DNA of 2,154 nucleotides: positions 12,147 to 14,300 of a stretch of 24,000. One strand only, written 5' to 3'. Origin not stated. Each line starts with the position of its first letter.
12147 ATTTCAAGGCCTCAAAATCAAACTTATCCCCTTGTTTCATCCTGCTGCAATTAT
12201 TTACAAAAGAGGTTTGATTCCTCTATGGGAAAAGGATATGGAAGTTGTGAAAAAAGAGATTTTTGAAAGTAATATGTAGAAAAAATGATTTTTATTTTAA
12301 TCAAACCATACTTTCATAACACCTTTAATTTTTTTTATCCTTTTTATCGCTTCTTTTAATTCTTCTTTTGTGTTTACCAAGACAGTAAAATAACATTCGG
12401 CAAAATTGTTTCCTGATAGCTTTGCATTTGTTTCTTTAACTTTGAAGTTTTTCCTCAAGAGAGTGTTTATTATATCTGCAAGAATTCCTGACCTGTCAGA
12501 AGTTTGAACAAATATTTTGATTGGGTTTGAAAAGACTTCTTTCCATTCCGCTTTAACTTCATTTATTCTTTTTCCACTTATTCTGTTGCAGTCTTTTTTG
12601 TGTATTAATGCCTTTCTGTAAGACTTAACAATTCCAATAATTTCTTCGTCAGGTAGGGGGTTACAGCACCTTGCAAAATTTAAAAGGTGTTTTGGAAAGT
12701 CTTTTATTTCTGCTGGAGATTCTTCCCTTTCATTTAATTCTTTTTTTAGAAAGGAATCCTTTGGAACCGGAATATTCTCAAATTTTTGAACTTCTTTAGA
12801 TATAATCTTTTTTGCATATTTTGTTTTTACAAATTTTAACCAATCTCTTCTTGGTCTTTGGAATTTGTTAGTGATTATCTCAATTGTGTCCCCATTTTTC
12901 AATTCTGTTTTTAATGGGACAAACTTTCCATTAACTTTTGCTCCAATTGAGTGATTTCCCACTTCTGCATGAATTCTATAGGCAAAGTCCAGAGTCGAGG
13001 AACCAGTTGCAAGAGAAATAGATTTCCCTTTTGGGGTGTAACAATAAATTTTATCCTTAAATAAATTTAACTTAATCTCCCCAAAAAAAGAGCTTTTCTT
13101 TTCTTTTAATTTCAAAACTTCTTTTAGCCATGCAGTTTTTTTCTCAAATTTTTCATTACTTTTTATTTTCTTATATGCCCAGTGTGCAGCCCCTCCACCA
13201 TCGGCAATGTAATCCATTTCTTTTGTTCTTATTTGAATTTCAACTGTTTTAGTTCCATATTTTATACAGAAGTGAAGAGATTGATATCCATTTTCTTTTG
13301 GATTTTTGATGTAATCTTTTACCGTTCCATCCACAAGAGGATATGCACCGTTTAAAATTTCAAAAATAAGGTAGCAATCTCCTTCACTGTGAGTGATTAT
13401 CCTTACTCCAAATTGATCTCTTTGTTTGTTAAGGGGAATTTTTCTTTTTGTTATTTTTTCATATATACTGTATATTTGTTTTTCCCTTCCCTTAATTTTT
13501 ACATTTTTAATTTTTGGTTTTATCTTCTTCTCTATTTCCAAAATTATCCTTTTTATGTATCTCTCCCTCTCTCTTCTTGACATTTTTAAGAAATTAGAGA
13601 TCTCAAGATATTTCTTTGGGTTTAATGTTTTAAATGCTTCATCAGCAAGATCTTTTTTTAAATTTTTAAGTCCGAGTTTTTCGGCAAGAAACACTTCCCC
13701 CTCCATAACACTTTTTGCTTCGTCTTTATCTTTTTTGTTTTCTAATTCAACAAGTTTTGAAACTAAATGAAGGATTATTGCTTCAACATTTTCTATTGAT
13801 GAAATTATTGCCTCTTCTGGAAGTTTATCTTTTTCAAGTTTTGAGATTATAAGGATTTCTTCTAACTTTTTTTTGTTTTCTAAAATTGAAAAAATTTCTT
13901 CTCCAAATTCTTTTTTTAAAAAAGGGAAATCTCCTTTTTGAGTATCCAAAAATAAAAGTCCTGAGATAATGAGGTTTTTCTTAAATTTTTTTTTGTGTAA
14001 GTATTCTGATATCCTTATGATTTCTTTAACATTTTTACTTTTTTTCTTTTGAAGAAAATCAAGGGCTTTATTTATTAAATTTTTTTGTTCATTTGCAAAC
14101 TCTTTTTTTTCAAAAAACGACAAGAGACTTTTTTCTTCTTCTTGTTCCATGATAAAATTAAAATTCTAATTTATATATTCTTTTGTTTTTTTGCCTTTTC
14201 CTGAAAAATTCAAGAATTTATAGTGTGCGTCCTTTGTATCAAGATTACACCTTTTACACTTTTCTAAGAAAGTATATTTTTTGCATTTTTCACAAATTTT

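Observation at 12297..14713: Full-length bacterial-type long RelA/SpoT homologue with a dead hydrolase domain, embedded in an archaeal translation-gene cluster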

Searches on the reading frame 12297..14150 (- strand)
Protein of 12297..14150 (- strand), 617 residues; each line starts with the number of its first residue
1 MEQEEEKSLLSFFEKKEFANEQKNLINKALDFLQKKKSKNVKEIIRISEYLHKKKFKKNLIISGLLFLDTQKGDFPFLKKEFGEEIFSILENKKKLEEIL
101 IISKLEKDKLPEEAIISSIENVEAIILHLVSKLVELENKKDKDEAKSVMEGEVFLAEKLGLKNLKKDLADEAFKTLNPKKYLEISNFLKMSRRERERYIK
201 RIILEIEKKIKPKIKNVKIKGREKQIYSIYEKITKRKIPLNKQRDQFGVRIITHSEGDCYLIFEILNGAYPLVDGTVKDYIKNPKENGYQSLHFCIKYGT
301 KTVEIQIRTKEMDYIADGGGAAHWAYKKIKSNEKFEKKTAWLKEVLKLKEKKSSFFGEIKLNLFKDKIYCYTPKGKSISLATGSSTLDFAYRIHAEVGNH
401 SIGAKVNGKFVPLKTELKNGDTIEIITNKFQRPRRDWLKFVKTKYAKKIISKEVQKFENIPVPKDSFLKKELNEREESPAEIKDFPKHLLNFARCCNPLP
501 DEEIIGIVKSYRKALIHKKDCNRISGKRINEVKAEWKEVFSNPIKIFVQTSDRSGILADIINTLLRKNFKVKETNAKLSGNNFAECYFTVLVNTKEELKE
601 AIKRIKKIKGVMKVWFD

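Call 3: search_protein_families(library=pfam, proteins=[window:12297-14150:-], max_evalue=0.01)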
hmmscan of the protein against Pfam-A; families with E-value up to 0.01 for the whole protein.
window:12297-14150:- (617 aa): 5 families
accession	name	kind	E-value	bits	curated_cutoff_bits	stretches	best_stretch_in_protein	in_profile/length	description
PF04607.23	RelA_SpoT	-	1.8e-31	109.2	27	1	221-328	1-110/113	Region found in RelA / SpoT proteins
PF02824.27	TGS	-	3.1e-21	75.6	22.2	1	368-427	1-60/60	TGS domain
PF13291.12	ACT_4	-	3e-13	50.7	27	1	544-614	7-78/80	ACT domain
PF02597.26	ThiS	-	0.00046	21.1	22.5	1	400-427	41-71/76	ThiS family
PF22629.2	ACT_AHAS_ss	-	0.0061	17.1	27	0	550-613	5-67/67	AHAS small subunit-like ACT domain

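Call 8: find_homologous_proteins(query=window:12297-14150:-, max_evalue=0.00001)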
Query window:12297-14150:- (617 aa): 2722 proteins with E <= 0.00001 among 8000 candidates; the best 120 are listed.
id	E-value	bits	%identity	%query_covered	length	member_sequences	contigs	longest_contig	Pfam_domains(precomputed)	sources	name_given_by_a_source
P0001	0.0e+0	1333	100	100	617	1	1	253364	PF04607.24,PF02824.28,PF13291.13,PF28438.1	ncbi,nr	ncbi:MAG: TGS domain-containing protein [Nanoarchaeota archaeon]|nr:TGS domain-containing protein [N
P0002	1.3e-272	924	69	100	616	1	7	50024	PF04607.24,PF02824.28,PF13291.13,PF28438.1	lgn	-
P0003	1.6e-256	871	65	100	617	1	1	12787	PF04607.24,PF13328.13,PF02824.28,PF13291.13,PF28438.1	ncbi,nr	ncbi:MAG: TGS domain-containing protein [archaeon]|nr:TGS domain-containing protein [archaeon]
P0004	8.5e-251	852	64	99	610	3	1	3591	PF04607.24,PF13328.13,PF02824.28,PF13291.13,PF28438.1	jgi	-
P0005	9.0e-234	796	60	100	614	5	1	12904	PF04607.24,PF13328.13,PF02824.28,PF13291.13,PF28438.1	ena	-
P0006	4.4e-233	793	59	100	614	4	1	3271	PF04607.24,PF13328.13,PF02824.28,PF13291.13,PF28438.1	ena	-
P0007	4.3e-231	787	60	100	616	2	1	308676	PF04607.24,PF13328.13,PF02824.28,PF13291.13,PF28438.1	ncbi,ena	-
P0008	3.7e-229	780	58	100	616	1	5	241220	PF04607.24,PF13328.13,PF02824.28,PF13291.13,PF01842.32,PF28438.1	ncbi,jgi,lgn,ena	jgi:GTP pyrophosphokinase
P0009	2.4e-228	778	59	100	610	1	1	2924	PF04607.24,PF13328.13,PF02824.28,PF13291.13,PF28438.1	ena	-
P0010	1.4e-226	772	59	100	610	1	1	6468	PF04607.24,PF13328.13,PF02824.28,PF13291.13,PF28438.1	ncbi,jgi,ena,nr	ncbi:MAG: TGS domain-containing protein [Nanoarchaeota archaeon]|nr:TGS domain-containing protein [N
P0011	2.5e-208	712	57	97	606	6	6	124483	PF04607.24,PF13328.13,PF02824.28,PF13291.13,PF01842.32,PF28438.1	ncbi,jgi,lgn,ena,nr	ncbi:bifunctional (p)ppGpp synthetase/guanosine-3',5'-bis(diphosphate) 3'-pyrophosphohydrolase [arch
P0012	4.6e-208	711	56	99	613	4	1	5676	PF04607.24,PF13328.13,PF02824.28,PF13291.13,PF28438.1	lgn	-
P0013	7.8e-206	703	55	100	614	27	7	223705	PF04607.24,PF13328.13,PF02824.28,PF13291.13,PF01842.32,PF28438.1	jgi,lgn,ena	-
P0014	2.9e-200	685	55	97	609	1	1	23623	PF04607.24,PF13328.13,PF02824.28,PF13291.13,PF28438.1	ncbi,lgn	-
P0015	2.0e-194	666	53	100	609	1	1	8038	PF04607.24,PF02824.28,PF13291.13,PF28438.1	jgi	jgi:(p)ppGpp synthase/HD superfamily hydrolase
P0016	1.7e-189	649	52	98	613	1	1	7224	PF04607.24,PF02824.28,PF13291.13,PF01842.32,PF28438.1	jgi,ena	-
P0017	6.2e-186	638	51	96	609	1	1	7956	PF04607.24,PF02824.28,PF13291.13,PF28438.1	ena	-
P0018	5.9e-176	605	48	100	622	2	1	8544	PF04607.24,PF13328.13,PF02824.28,PF13291.13,PF28438.1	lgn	-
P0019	4.7e-173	595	47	100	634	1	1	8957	PF04607.24,PF13328.13,PF02824.28,PF13291.13,PF28438.1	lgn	-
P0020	6.2e-171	588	48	100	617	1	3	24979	PF04607.24,PF13328.13,PF02824.28,PF13291.13,PF28438.1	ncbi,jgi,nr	ncbi:MAG: HD domain-containing protein [Nanoarchaeota archaeon]|jgi:guanosine-3',5'-bis(diphosphate)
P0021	7.4e-167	575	50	93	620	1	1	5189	PF04607.24,PF13328.13,PF02824.28,PF13291.13,PF28438.1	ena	-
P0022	2.0e-159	550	48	94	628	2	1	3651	PF04607.24,PF13328.13,PF02824.28,PF13291.13,PF28438.1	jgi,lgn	-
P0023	4.5e-157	542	47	98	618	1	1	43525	PF04607.24,PF13328.13,PF02824.28,PF13291.13,PF28438.1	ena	-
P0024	3.2e-153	530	44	99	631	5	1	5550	PF04607.24,PF13328.13,PF02824.28,PF13291.13,PF28438.1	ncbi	ncbi:MAG: HD domain-containing protein [Nanoarchaeota archaeon]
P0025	2.4e-152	527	47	97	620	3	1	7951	PF04607.24,PF13328.13,PF02824.28,PF13291.13,PF28438.1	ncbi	-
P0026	7.8e-151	522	45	93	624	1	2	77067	PF04607.24,PF13328.13,PF02824.28,PF13291.13,PF28438.1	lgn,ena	-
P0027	4.1e-149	516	44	99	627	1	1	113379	PF04607.24,PF13328.13,PF02824.28,PF13291.13,PF28438.1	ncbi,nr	ncbi:bifunctional (p)ppGpp synthetase/guanosine-3',5'-bis(diphosphate) 3'-pyrophosphohydrolase [Cand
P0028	7.8e-149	515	45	94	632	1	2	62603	PF04607.24,PF13328.13,PF02824.28,PF13291.13,PF28438.1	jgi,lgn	-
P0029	8.2e-149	515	46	93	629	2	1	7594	PF04607.24,PF13328.13,PF02824.28,PF13291.13,PF28438.1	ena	-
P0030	4.2e-148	513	43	97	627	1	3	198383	PF04607.24,PF13328.13,PF02824.28,PF13291.13,PF28438.1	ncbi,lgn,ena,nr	ncbi:bifunctional (p)ppGpp synthetase/guanosine-3',5'-bis(diphosphate) 3'-pyrophosphohydrolase [Cand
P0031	5.7e-146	506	47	87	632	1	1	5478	PF04607.24,PF13328.13,PF02824.28,PF13291.13,PF28438.1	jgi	-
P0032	3.4e-145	503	43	98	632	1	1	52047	PF04607.24,PF13328.13,PF02824.28,PF28438.1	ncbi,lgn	-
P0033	1.7e-143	497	42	98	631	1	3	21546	PF04607.24,PF13328.13,PF02824.28,PF13291.13,PF01842.32,PF28438.1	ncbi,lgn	-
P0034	2.2e-143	497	42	100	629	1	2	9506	PF04607.24,PF13328.13,PF02824.28,PF13291.13,PF28438.1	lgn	-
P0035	1.6e-142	494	42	100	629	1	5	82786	PF04607.24,PF13328.13,PF02824.28,PF13291.13,PF28438.1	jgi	jgi:GTP diphosphokinase / guanosine-3',5'-bis(diphosphate) 3'-diphosphatase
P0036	2.1e-142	494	43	93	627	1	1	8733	PF04607.24,PF13328.13,PF02824.28,PF13291.13,PF28438.1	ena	-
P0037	5.1e-142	493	43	98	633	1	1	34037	PF04607.24,PF13328.13,PF02824.28,PF13291.13,PF28438.1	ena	-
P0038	1.2e-140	488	41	98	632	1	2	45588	PF04607.24,PF13328.13,PF02824.28,PF13291.13,PF28438.1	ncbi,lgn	-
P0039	2.6e-140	487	42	94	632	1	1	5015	PF04607.24,PF13328.13,PF02824.28,PF13291.13,PF28438.1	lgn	-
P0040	7.2e-140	485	43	93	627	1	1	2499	PF04607.24,PF13328.13,PF02824.28,PF13291.13,PF28438.1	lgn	-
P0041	2.8e-139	484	40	97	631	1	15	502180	PF04607.24,PF13328.13,PF02824.28,PF28438.1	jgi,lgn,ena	jgi:GTP diphosphokinase / guanosine-3',5'-bis(diphosphate) 3'-diphosphatase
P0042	5.2e-139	483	42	94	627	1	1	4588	PF04607.24,PF13328.13,PF02824.28,PF28438.1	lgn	-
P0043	9.8e-139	482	42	98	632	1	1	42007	PF04607.24,PF13328.13,PF02824.28,PF13291.13,PF28438.1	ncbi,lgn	-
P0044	4.5e-138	480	42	93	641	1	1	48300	PF04607.24,PF13328.13,PF02824.28,PF28438.1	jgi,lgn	jgi:GTP pyrophosphokinase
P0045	1.7e-137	478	43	93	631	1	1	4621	PF04607.24,PF13328.13,PF02824.28,PF13291.13,PF28438.1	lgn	-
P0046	1.1e-136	475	43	93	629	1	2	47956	PF04607.24,PF13328.13,PF02824.28,PF13291.13,PF28438.1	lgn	-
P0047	2.0e-136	474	40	97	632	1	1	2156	PF04607.24,PF13328.13,PF02824.28,PF13291.13,PF28438.1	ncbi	-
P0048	3.2e-136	473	42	99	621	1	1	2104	PF04607.24,PF13328.13,PF02824.28,PF28438.1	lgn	-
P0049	5.3e-136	473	39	100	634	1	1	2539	PF04607.24,PF13328.13,PF02824.28,PF28438.1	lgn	-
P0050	6.6e-136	472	43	93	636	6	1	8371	PF04607.24,PF13328.13,PF02824.28,PF13291.13,PF28438.1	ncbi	-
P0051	1.0e-135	472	43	92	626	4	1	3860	PF04607.24,PF13328.13,PF02824.28,PF13291.13,PF28438.1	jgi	-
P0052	1.4e-135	471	42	90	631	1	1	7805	PF04607.24,PF13328.13,PF02824.28,PF28438.1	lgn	-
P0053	5.0e-135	470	39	98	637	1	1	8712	PF04607.24,PF13328.13,PF02824.28,PF13291.13,PF28438.1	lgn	-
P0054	1.4e-134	468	40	97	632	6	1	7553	PF04607.24,PF13328.13,PF02824.28,PF13291.13,PF28438.1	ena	-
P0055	2.1e-134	467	40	98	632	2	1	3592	PF04607.24,PF13328.13,PF02824.28,PF13291.13,PF28438.1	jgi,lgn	-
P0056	4.0e-134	467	40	99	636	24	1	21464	PF04607.24,PF13328.13,PF02824.28,PF13291.13,PF01842.32,PF28438.1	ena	-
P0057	2.1e-133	464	41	93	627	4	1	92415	PF04607.24,PF13328.13,PF02824.28,PF28438.1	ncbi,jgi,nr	ncbi:bifunctional (p)ppGpp synthetase/guanosine-3',5'-bis(diphosphate) 3'-pyrophosphohydrolase [arch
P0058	2.3e-133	464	39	99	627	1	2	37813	PF04607.24,PF13328.13,PF02824.28,PF13291.13,PF28438.1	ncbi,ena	-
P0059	5.9e-133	463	42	93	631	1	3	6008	PF04607.24,PF13328.13,PF02824.28,PF13291.13,PF28438.1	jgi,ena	-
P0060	5.9e-133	463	39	99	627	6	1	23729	PF04607.24,PF13328.13,PF02824.28,PF13291.13,PF28438.1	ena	-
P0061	5.9e-133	463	41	93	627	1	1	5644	PF04607.24,PF13328.13,PF02824.28,PF13291.13,PF28438.1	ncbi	-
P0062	7.4e-133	462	39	96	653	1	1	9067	PF04607.24,PF13328.13,PF02824.28,PF13291.13,PF01842.32,PF28438.1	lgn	-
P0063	9.7e-133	462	43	88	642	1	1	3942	PF04607.24,PF13328.13,PF02824.28,PF13291.13,PF28438.1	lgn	-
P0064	2.6e-132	461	38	98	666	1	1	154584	PF04607.24,PF13328.13,PF02824.28,PF13291.13,PF28438.1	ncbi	-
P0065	4.2e-132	460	40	98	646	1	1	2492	PF04607.24,PF13328.13,PF02824.28,PF01842.32,PF28438.1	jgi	-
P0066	4.4e-132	460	40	98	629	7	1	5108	PF04607.24,PF13328.13,PF02824.28,PF13291.13,PF28438.1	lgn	-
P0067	1.4e-131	458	40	98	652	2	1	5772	PF04607.24,PF13328.13,PF02824.28,PF13291.13,PF28438.1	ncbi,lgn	-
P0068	1.6e-131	458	39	99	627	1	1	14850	PF04607.24,PF13328.13,PF02824.28,PF13291.13,PF28438.1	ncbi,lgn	-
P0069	2.0e-131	458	40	93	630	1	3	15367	PF04607.24,PF13328.13,PF02824.28,PF28438.1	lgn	-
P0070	2.1e-131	458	38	99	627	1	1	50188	PF04607.24,PF13328.13,PF02824.28,PF13291.13,PF28438.1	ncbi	-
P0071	5.4e-131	456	39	98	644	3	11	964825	PF04607.24,PF13328.13,PF02824.28,PF28438.1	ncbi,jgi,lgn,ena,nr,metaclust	ncbi:bifunctional (p)ppGpp synthetase/guanosine-3',5'-bis(diphosphate) 3'-pyrophosphohydrolase [Cand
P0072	5.7e-131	456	40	99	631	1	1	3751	PF04607.24,PF13328.13,PF02824.28,PF13291.13,PF28438.1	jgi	-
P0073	6.8e-131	456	41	93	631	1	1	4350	PF04607.24,PF13328.13,PF02824.28,PF13291.13,PF28438.1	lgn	-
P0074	9.0e-131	455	39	99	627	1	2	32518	PF04607.24,PF13328.13,PF02824.28,PF13291.13,PF28438.1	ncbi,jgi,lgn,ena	-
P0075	1.2e-130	455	40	98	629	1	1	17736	PF04607.24,PF13328.13,PF02824.28,PF13291.13,PF28438.1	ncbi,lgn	-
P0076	1.6e-130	455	41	93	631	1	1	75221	PF04607.24,PF13328.13,PF02824.28,PF13291.13,PF28438.1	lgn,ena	-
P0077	1.8e-130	454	41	93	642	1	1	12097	PF04607.24,PF13328.13,PF02824.28,PF01966.29,PF13291.13,PF28438.1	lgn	-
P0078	2.0e-130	454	40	98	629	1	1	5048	PF04607.24,PF13328.13,PF02824.28,PF13291.13,PF28438.1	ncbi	-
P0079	2.4e-130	454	42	93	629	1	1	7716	PF04607.24,PF13328.13,PF02824.28,PF13291.13,PF28438.1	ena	-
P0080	2.4e-130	454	39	99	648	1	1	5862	PF04607.24,PF13328.13,PF02824.28,PF13291.13,PF28438.1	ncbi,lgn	-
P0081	2.4e-130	454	41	90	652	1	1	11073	PF04607.24,PF13328.13,PF02824.28,PF13291.13,PF28438.1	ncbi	ncbi:MAG: RelA/SpoT family protein [Nanoarchaeota archaeon]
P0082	2.4e-130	454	40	93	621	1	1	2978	PF04607.24,PF13328.13,PF02824.28,PF13291.13,PF28438.1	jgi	jgi:GTP diphosphokinase / guanosine-3',5'-bis(diphosphate) 3'-diphosphatase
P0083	2.5e-130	454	41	93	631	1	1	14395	PF04607.24,PF13328.13,PF02824.28,PF13291.13,PF28438.1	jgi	jgi:GTP diphosphokinase / guanosine-3',5'-bis(diphosphate) 3'-diphosphatase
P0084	3.4e-130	454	39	99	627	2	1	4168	PF04607.24,PF13328.13,PF02824.28,PF13291.13,PF28438.1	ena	-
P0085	4.7e-130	453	43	88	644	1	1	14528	PF04607.24,PF13328.13,PF02824.28,PF13291.13,PF28438.1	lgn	-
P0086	6.3e-130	453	39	98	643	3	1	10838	PF04607.24,PF13328.13,PF02824.28,PF28438.1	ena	-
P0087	7.3e-130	452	40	99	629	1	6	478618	PF04607.24,PF13328.13,PF02824.28,PF28438.1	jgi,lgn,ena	jgi:GTP diphosphokinase / guanosine-3',5'-bis(diphosphate) 3'-diphosphatase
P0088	8.8e-130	452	39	98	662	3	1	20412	PF04607.24,PF13328.13,PF02824.28,PF28438.1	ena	-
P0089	1.3e-129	452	40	98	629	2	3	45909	PF04607.24,PF13328.13,PF02824.28,PF13291.13,PF28438.1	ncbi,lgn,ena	-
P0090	1.4e-129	452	41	93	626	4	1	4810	PF04607.24,PF13328.13,PF02824.28,PF13291.13,PF28438.1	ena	-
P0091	1.6e-129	451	39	99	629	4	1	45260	PF04607.24,PF13328.13,PF02824.28,PF13291.13,PF28438.1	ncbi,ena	-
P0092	2.7e-129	451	39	98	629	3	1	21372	PF04607.24,PF13328.13,PF02824.28,PF13291.13,PF28438.1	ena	-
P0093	4.0e-129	450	39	98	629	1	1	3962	PF04607.24,PF13328.13,PF02824.28,PF13291.13,PF28438.1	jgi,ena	-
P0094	4.0e-129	450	41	93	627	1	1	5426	PF04607.24,PF13328.13,PF02824.28,PF13291.13,PF28438.1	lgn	-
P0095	5.1e-129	450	38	99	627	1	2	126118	PF04607.24,PF13328.13,PF02824.28,PF13291.13,PF28438.1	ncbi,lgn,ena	-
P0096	5.5e-129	450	40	93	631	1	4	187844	PF04607.24,PF13328.13,PF02824.28,PF13291.13,PF28438.1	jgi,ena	-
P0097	6.6e-129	449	40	93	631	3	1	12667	PF04607.24,PF13328.13,PF02824.28,PF13291.13,PF28438.1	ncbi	-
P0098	1.1e-128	449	41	93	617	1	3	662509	PF04607.24,PF13328.13,PF02824.28,PF13291.13,PF28438.1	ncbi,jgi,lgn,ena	-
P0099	1.3e-128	448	39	99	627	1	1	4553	PF04607.24,PF13328.13,PF02824.28,PF13291.13,PF28438.1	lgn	-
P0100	1.6e-128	448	42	90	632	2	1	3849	PF04607.24,PF13328.13,PF02824.28,PF13291.13,PF28438.1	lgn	-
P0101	1.6e-128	448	41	90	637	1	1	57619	PF04607.24,PF13328.13,PF02824.28,PF13291.13,PF28438.1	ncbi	-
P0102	1.8e-128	448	41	93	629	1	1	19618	PF04607.24,PF13328.13,PF02824.28,PF13291.13,PF28438.1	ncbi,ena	-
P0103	2.9e-128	447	39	98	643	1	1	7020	PF04607.24,PF13328.13,PF02824.28,PF13291.13,PF28438.1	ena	-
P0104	3.0e-128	447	41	98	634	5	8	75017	PF04607.24,PF13328.13,PF02824.28,PF13291.13,PF28438.1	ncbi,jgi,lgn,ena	-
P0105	3.1e-128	447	41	93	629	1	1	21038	PF04607.24,PF13328.13,PF02824.28,PF28438.1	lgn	-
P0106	3.4e-128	447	37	98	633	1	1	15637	PF04607.24,PF13328.13,PF02824.28,PF13291.13,PF28438.1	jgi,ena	jgi:GTP diphosphokinase / guanosine-3',5'-bis(diphosphate) 3'-diphosphatase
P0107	4.2e-128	447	40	93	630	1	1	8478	PF04607.24,PF13328.13,PF02824.28,PF13291.13,PF28438.1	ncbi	-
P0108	4.9e-128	446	39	98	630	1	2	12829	PF04607.24,PF13328.13,PF02824.28,PF13291.13,PF28438.1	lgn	-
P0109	5.0e-128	446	40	93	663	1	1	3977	PF04607.24,PF13328.13,PF02824.28,PF13291.13,PF28438.1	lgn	-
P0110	7.4e-128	446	39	91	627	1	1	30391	PF04607.24,PF13328.13,PF02824.28,PF13291.13,PF28438.1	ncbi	-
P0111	8.2e-128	446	41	93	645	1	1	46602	PF04607.24,PF13328.13,PF02824.28,PF01966.29,PF13291.13,PF28438.1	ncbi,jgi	-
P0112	1.2e-127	445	42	93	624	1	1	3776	PF04607.24,PF13328.13,PF02824.28,PF13291.13,PF28438.1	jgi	jgi:GTP diphosphokinase / guanosine-3',5'-bis(diphosphate) 3'-diphosphatase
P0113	1.5e-127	445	40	93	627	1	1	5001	PF04607.24,PF13328.13,PF02824.28,PF13291.13,PF28438.1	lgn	-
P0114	1.9e-127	445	39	99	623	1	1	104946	PF04607.24,PF13328.13,PF02824.28,PF13291.13,PF28438.1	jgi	jgi:RelA/SpoT family (p)ppGpp synthetase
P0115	2.0e-127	444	39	98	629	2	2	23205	PF04607.24,PF13328.13,PF02824.28,PF13291.13,PF28438.1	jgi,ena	-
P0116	2.1e-127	444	38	98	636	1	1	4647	PF04607.24,PF13328.13,PF02824.28,PF13291.13,PF01842.32,PF28438.1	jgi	jgi:GTP diphosphokinase / guanosine-3',5'-bis(diphosphate) 3'-diphosphatase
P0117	2.3e-127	444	40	93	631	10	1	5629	PF04607.24,PF13328.13,PF02824.28,PF13291.13,PF28438.1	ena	-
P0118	3.3e-127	444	39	98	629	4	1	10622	PF04607.24,PF13328.13,PF02824.28,PF13291.13,PF28438.1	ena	-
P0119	3.8e-127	443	40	99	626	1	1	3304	PF04607.24,PF13328.13,PF02824.28,PF13291.13,PF28438.1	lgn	-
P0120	4.7e-127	443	40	94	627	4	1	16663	PF04607.24,PF13328.13,PF02824.28,PF13291.13,PF28438.1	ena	-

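Call 9: search_protein_families(library=ncbifam, proteins=[window:12297-14150:-], max_evalue=0.001)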
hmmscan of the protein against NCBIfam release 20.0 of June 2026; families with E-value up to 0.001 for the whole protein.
window:12297-14150:- (617 aa): 5 families
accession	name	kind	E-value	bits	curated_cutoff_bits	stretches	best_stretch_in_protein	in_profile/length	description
TIGR00691.1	spoT_relA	subfamily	2.9e-115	386.1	499.2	2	47-457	27-452/687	RelA/SpoT family protein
NF008124.0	PRK10872.1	equivalog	5.3e-84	283.1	728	2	78-439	95-477/744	GTP diphosphokinase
NF008303.0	PRK11092.1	equivalog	3.2e-81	273.5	947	2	78-452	85-472/702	bifunctional GTP diphosphokinase/guanosine-3',5'-bis pyrophosphate 3'-pyrophosphohydrolase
NF053588.1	GTPPhKinYjbM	equivalog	2.3e-11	43.8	320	1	219-327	40-160/201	GTP diphosphokinase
NF003361.0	PRK04435.1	equivalog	7.7e-05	22.5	131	1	542-614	69-142/148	ACT domain-containing protein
